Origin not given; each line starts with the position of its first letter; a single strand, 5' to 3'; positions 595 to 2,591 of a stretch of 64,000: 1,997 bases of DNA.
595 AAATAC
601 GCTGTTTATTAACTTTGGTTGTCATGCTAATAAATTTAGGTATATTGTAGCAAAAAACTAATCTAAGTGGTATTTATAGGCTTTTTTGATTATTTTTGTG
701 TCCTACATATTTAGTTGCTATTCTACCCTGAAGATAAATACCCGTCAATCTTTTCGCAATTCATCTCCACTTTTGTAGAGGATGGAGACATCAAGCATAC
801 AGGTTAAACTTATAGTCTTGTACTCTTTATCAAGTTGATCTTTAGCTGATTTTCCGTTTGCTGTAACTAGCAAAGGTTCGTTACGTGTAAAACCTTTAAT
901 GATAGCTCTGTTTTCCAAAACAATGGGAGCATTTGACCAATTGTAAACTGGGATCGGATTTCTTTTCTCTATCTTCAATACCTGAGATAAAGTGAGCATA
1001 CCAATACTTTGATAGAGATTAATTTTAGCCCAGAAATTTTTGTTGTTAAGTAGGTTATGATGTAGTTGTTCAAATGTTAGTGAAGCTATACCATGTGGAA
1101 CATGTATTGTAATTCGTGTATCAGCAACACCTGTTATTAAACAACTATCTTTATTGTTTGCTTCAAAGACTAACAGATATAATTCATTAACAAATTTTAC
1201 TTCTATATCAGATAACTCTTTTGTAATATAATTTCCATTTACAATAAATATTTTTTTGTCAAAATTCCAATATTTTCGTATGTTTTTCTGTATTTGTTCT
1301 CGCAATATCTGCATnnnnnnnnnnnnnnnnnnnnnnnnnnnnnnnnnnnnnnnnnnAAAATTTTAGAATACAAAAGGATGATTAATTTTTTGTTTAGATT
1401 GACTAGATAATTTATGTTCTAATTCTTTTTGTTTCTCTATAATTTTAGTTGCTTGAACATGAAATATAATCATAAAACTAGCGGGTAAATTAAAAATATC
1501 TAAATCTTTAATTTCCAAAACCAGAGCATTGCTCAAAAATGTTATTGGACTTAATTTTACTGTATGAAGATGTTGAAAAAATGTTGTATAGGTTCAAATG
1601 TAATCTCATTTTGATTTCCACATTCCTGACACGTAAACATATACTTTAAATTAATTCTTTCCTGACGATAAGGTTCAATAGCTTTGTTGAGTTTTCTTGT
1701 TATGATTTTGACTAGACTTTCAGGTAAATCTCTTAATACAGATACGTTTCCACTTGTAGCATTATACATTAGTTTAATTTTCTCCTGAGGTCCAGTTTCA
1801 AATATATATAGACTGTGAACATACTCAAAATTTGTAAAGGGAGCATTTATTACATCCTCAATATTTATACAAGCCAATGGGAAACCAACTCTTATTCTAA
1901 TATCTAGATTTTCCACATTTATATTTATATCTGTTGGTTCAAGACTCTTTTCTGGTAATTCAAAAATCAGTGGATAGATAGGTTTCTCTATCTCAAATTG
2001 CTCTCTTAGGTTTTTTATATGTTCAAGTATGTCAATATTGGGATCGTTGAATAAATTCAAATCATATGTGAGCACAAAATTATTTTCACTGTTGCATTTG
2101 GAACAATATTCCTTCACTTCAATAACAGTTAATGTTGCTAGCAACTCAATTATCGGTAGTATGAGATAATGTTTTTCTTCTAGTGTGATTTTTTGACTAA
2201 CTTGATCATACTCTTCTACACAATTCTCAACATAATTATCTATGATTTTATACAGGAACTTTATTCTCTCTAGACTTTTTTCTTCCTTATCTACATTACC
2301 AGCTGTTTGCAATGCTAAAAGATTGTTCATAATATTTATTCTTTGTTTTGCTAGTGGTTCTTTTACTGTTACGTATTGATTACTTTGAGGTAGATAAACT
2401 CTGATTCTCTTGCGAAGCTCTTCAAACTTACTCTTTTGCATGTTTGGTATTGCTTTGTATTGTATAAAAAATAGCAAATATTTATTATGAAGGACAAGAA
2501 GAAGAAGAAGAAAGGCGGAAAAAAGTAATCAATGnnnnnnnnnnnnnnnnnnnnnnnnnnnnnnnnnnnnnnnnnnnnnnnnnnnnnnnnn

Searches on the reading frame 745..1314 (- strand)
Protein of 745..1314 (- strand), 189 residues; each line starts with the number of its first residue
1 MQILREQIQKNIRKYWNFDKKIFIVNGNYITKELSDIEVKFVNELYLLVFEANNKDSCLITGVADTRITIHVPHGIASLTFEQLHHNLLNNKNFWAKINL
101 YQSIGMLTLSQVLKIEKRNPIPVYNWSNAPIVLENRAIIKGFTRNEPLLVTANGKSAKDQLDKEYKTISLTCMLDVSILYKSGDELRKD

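Call 69: search_protein_families(library=pfam, proteins=[window:745-1314:-], max_evalue=0.01)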
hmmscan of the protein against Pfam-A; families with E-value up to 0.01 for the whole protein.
window:745-1314:- (189 aa): 0 families

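Call 96: find_encoding_contigs(protein=window:745-1314:-, flank=10000, max_places=3)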
Protein window:745-1314:- (189 aa): no gene with exactly this product is on record in the collection.

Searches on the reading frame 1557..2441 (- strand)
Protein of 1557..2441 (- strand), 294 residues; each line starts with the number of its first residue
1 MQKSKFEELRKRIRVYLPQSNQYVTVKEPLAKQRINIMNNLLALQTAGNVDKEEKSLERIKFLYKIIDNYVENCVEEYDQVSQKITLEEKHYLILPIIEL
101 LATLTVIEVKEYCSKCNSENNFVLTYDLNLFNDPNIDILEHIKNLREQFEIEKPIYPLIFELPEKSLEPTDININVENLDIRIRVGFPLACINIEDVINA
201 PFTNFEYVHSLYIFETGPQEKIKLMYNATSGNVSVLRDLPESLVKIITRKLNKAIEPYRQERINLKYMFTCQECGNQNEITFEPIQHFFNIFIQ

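Call 69: search_protein_families(library=pfam, proteins=[window:1557-2441:-], max_evalue=0.01)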
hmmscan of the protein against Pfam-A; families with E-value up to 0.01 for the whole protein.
window:1557-2441:- (294 aa): 2 families
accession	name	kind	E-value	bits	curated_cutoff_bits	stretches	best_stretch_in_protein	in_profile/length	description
PF12322.14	T4_baseplate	-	9.9e-06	25.8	24.5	1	61-289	39-218/219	T4 bacteriophage base plate protein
PF23477.1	zf_Tbcl_2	-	0.0036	17.4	27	1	267-286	4-23/37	Probable treble clef zinc finger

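Call 98: find_related_loci(query=window:1557-2441:-, collection=viral_contigs, flank=10000)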
Query window:1557-2441:- (294 aa) in viral_contigs; peptide patterns used: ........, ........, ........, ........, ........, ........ (x = any residue, [..] = any of these).
21 stretches matched a pattern; 2 encode a relative of the query (tblastn E <= 1e-3); 2 distinct loci.
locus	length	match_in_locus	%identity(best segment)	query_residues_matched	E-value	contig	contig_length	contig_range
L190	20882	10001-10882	99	1-294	0e+0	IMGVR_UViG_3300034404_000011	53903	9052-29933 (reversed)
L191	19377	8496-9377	96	1-294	0e+0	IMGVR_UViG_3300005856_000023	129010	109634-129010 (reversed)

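Call 100: search_protein_families(library=pfam, proteins=[L191:14641-15945:+, L191:11508-12398:+], max_evalue=0.01)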
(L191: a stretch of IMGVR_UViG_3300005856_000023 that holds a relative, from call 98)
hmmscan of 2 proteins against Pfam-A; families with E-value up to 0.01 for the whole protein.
L191:14641-15945:+ (434 aa): 0 families

L191:11508-12398:+ (296 aa): 1 family
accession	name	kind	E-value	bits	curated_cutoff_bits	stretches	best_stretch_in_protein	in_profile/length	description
PF13298.12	LigD_N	-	3.5e-08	34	31.1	1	158-233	1-76/107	DNA Ligase D 3'-phosphoesterase domain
